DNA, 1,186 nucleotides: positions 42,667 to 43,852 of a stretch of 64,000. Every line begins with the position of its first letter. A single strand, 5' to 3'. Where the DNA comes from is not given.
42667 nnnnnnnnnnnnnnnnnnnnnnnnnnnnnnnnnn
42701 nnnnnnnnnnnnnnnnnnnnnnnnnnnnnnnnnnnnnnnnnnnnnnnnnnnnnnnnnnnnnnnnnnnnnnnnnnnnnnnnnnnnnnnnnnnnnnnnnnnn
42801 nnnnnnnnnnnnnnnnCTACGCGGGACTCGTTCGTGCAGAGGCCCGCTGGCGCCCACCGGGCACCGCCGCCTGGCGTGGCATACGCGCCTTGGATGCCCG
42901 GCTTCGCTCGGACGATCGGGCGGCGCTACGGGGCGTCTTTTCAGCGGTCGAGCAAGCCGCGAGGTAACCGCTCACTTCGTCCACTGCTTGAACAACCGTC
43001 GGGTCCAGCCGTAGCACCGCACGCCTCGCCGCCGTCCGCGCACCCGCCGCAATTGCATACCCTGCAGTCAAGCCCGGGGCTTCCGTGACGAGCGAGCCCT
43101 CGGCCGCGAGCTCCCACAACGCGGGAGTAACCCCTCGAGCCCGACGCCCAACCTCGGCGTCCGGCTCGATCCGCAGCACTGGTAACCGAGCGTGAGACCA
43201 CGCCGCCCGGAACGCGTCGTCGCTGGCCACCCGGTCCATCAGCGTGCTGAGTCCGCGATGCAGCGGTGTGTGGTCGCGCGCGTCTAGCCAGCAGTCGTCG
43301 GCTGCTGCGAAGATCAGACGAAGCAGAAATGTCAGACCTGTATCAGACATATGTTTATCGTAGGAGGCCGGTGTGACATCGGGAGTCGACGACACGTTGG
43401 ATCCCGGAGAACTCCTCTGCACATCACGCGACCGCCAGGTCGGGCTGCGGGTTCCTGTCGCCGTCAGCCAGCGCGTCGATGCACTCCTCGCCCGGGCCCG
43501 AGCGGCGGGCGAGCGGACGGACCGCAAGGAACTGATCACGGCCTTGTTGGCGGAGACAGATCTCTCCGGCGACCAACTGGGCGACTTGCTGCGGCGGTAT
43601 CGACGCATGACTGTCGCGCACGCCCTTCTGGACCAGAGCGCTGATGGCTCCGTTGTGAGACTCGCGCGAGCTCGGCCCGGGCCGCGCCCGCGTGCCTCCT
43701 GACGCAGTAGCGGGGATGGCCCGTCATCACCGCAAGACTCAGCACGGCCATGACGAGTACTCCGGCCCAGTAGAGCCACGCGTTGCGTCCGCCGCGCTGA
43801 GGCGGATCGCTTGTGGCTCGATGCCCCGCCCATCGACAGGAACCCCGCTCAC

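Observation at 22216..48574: ~26-kb composite accessory island inserted directly downstream of the dnaB stop codon within the conserved rpsF-ssb-rpsR-rplI-dnaB neighbourhood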

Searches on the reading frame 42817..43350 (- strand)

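Call 75: search_protein_families(library=pfam, proteins=[window:42817-43350:-], max_evalue=1)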
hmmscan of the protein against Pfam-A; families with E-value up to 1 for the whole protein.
window:42817-43350:- (177 aa): 1 family
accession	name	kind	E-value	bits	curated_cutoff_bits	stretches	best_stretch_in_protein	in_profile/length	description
PF16869.10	CNDH2_M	-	0.051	14.7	27.6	1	103-172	25-96/139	Condensin II complex subunit CAP-H2 or CNDH2, mid domain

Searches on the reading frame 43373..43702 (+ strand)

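Call 75: search_protein_families(library=pfam, proteins=[window:43373-43702:+], max_evalue=1)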
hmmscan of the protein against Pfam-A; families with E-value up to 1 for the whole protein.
window:43373-43702:+ (109 aa): 1 family
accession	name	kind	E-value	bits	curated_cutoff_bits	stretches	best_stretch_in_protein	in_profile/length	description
PF21698.3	Spo16_C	-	0.35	11.1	27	1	52-76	9-33/43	Spo16 protein, C-terminal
